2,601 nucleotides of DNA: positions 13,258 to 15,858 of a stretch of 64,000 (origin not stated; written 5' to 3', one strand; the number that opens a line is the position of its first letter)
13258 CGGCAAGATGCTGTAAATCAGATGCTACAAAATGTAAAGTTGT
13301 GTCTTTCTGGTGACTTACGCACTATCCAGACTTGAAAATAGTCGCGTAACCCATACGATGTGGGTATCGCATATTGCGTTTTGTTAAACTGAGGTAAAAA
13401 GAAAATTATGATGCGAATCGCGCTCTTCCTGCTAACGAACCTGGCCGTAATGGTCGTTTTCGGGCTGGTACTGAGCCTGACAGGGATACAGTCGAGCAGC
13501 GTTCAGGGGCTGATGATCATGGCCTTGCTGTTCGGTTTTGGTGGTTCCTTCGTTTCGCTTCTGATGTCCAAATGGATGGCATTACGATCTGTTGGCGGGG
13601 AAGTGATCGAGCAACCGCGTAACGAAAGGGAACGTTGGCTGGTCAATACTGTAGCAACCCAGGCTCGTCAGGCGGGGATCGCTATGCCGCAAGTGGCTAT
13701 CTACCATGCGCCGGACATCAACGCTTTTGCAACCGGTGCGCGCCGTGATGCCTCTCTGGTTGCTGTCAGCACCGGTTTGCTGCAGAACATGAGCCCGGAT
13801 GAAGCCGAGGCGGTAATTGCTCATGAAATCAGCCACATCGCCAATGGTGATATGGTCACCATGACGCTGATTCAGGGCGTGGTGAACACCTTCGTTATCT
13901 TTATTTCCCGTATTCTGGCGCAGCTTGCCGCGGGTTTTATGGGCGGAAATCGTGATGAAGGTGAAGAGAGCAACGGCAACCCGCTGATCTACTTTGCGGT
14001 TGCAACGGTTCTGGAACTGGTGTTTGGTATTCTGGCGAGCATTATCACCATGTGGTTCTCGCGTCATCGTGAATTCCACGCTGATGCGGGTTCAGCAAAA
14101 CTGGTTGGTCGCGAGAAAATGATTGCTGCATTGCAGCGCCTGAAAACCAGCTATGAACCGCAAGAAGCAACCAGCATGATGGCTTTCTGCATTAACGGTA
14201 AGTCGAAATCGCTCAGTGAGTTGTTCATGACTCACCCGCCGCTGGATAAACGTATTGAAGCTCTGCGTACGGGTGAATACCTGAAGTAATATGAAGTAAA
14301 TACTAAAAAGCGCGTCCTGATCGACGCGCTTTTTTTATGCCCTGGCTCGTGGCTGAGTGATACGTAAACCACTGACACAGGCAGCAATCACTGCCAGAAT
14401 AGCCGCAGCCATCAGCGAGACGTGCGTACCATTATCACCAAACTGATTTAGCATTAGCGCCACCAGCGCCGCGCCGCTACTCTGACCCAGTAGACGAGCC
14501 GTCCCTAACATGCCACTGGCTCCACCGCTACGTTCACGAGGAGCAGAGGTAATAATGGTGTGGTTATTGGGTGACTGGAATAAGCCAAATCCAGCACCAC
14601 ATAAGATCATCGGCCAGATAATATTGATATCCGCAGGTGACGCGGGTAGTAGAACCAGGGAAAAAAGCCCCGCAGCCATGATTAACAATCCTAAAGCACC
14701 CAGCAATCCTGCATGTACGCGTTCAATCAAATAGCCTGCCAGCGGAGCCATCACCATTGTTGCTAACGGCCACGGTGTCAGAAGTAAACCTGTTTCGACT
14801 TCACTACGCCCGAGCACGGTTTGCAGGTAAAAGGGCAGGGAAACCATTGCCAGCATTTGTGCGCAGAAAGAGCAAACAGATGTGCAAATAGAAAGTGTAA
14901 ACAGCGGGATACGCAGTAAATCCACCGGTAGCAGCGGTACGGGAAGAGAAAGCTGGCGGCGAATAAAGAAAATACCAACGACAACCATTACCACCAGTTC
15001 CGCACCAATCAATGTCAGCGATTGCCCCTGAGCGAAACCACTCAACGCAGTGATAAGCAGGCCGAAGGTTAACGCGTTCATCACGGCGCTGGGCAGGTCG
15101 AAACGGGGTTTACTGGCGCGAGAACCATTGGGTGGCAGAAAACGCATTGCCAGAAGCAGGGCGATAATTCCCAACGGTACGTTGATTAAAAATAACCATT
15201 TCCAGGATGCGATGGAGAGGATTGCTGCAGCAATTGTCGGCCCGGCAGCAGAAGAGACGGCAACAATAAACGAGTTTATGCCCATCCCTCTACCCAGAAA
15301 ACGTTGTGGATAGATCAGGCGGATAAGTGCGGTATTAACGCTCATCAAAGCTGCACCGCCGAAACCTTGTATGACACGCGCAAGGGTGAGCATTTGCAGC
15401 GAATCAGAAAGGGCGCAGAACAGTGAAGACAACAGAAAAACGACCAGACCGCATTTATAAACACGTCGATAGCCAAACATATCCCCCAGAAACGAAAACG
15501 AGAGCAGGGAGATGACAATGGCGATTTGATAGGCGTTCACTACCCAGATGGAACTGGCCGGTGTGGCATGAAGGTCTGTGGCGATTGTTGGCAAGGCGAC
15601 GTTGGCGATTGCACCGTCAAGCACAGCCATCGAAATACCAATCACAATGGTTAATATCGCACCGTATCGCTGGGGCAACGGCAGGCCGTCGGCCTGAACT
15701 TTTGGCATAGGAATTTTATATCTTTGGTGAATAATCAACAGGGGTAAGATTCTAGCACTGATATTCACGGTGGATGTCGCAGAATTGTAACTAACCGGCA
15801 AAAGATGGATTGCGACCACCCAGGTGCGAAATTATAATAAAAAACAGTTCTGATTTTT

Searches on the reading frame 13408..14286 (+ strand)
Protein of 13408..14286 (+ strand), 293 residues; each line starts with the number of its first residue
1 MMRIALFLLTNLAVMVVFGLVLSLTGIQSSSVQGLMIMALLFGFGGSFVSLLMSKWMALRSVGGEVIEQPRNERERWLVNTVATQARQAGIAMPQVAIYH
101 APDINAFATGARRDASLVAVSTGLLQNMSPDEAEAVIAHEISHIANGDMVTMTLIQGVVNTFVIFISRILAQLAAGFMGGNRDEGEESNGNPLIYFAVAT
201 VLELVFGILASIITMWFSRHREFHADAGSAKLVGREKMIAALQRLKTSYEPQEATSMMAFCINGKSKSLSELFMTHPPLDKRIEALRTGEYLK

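Call 8: search_protein_families(library=ncbifam, proteins=[window:13408-14286:+])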
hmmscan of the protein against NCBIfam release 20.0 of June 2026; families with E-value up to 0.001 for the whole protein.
window:13408-14286:+ (293 aa): 9 families
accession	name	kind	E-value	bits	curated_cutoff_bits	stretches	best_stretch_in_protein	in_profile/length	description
NF003965.0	PRK05457.1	equivalog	7.7e-145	481.6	245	1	1-288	1-283/285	protease HtpX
NF003425.0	PRK04897.1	equivalog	1.5e-46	159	355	1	10-287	19-296/298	zinc metalloprotease HtpX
NF002669.0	PRK02391.1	equivalog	9.4e-45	153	341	1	2-287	15-289/298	zinc metalloprotease HtpX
NF002826.0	PRK03001.1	equivalog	1.1e-39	136.4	369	1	13-287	9-276/285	zinc metalloprotease HtpX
NF002363.0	PRK01345.1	equivalog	2e-38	132.3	422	1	32-287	27-276/318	zinc metalloprotease HtpX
NF002775.0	PRK02870.1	equivalog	1.2e-36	126.6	285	1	68-287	107-334/338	zinc metalloprotease HtpX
NF002839.0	PRK03072.1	equivalog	4.2e-32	111.4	412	1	10-287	12-282/291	zinc metalloprotease HtpX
NF002322.0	PRK01265.1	equivalog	1.2e-23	84.1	275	1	8-254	14-256/325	zinc metalloprotease HtpX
NF052399.1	M48_lipo_LoiP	exception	9.2e-08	31.8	365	1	96-149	89-138/247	metalloprotease LoiP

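Call 13: find_related_loci(query=window:13408-14286:+, collection=genome_contigs, flank=2500)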
Query window:13408-14286:+ (293 aa) in genome_contigs; peptide patterns used: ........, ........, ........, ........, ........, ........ (x = any residue, [..] = any of these).
600 stretches matched a pattern (row limit reached: there are more); 597 encode a relative of the query (tblastn E <= 1e-3); the best 80 are kept; 80 distinct loci.
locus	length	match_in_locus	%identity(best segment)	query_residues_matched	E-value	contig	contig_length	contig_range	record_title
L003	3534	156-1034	100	1-293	0e+0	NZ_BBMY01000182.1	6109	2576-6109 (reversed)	Escherichia albertii NBRC 107761 = DSM 17582 strain NBRC 107761, whole genome shotgun sequence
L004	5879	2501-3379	100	1-293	0e+0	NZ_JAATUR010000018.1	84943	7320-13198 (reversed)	Escherichia coli strain SCPM-O-B-8794 18length=84943, whole genome shotgun sequence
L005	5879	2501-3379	97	1-293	0e+0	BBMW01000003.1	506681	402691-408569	Citrobacter werkmanii NBRC 105721 DNA, contig: CIWKM03, whole genome shotgun sequence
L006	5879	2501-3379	97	1-293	0e+0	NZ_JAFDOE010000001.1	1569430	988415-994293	Citrobacter sp. FP75 contig1, whole genome shotgun sequence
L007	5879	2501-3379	97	1-293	0e+0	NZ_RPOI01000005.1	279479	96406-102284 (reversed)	Citrobacter youngae strain CCUG 30791 citrobacter_youngae_CCUG30791T_0000005, whole genome shotgun sequence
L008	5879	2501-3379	95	1-293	0e+0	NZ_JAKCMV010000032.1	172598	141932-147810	Enterobacter asburiae strain INSAq146 Aq146_contig_32, whole genome shotgun sequence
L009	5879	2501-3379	94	1-293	0e+0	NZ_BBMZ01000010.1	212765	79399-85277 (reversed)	Pseudescherichia vulneris NBRC 102420, whole genome shotgun sequence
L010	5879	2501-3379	94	1-293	0e+0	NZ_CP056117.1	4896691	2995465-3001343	Enterobacter cloacae strain DSM 26481 chromosome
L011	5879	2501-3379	94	1-293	0e+0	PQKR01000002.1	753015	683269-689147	Escherichia sp. ESNIH1 NODE_2, whole genome shotgun sequence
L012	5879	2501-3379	94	1-293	0e+0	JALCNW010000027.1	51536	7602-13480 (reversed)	MAG: Enterobacter sp. isolate UW_MP_ENTER5_1 Ga0455787_00308, whole genome shotgun sequence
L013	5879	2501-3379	94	1-293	0e+0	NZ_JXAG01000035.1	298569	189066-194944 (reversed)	Enterobacter sp. Bisph1 contig035, whole genome shotgun sequence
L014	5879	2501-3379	93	1-293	0e+0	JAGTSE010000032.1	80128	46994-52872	MAG: Proteobacteria bacterium isolate CTSoil_132 scaffold_81, whole genome shotgun sequence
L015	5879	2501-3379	91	1-293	0e+0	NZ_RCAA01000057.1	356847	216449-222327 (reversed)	Enterobacter sp. R1(2018) NODE_267, whole genome shotgun sequence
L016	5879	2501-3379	92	1-293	0e+0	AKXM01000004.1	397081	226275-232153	Enterobacter sp. Ag1 Contig4, whole genome shotgun sequence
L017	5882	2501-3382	91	1-293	0e+0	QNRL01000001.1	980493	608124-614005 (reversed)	Pseudocitrobacter faecalis strain DSM 27453 Ga0244571_101, whole genome shotgun sequence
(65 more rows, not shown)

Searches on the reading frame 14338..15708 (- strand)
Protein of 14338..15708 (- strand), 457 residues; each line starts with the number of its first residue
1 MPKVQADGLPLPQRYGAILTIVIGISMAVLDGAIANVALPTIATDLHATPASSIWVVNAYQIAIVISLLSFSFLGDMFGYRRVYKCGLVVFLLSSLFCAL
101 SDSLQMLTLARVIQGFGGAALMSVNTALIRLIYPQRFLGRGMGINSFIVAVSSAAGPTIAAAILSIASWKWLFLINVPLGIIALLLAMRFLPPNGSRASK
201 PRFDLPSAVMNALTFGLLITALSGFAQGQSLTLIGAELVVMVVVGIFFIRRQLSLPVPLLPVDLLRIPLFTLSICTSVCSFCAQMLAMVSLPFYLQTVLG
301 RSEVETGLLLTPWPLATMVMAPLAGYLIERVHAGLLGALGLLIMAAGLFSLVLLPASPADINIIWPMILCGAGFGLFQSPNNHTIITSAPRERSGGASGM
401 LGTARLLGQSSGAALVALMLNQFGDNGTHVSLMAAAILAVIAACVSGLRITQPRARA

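Call 8: search_protein_families(library=ncbifam, proteins=[window:14338-15708:-])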
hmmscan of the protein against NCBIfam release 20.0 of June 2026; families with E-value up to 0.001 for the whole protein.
window:14338-15708:- (457 aa): 46 families (the best 25 are shown)
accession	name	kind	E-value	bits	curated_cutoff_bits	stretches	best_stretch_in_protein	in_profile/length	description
TIGR00711.1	efflux_EmrB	subfamily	4.4e-67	226.9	230.2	1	18-422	4-410/485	DHA2 family efflux MFS transporter permease subunit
NF000025.1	MFS_efflux_tcmA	exception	1.2e-43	149.7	999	1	14-425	24-437/538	tetracenomycin C efflux MFS transporter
NF040895.2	MFS_effux_SdrM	equivalog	6.4e-41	140.9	550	1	15-421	5-405/441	multidrug efflux MFS transporter SdrM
NF000009.1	tet_MFS_Tcr3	exception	5.5e-40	137.4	1000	1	16-419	31-441/512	tetracycline efflux MFS transporter Tcr3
NF000391.1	EmrB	exception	9.6e-39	133.4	925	1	17-422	10-420/501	multidrug efflux MFS transporter permease subunit EmrB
NF033896.2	MFS_LfrA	equivalog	5.8e-38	130.7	825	1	12-426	15-430/504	efflux MFS transporter LfrA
NF000095.1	tet_MFS_OtrB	exception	1.7e-36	125.9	999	1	16-417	26-435/563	oxytetracycline resistance efflux MFS transporter OtrB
NF007799.0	PRK10504.1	subfamily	3.2e-36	125.2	426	1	20-434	14-425/471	multidrug transporter subunit MdtD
NF011571.1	PRK14995.1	subfamily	5.7e-35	121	701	1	18-423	7-414/493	SmvA family efflux MFS transporter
NF012169.0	qepA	equivalog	9.7e-32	110.2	1075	1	27-418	32-417/511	fluoroquinolone efflux MFS transporter QepA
NF040856.1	FexB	exception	2.7e-30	105.6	950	1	21-421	17-421/469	chloramphenicol/florfenicol efflux MFS transporter FexB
NF000060.1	MFS_efflux_LmrB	exception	3e-30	105.5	800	1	21-422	18-426/479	lincomycin efflux MFS transporter Lmr(B)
NF000089.1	qac_MFS_AB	exception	2.2e-29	102.6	900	1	13-416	16-421/514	QacA/B family quaternary ammonium compound efflux MFS transporter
NF000218.1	FexA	exception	4.2e-27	94.9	900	1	18-425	19-434/475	chloramphenicol/florfenicol efflux MFS transporter FexA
TIGR00710.1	efflux_Bcr_CflA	subfamily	1e-24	87.7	200.9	2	38-197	27-186/385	Bcr/CflA family efflux MFS transporter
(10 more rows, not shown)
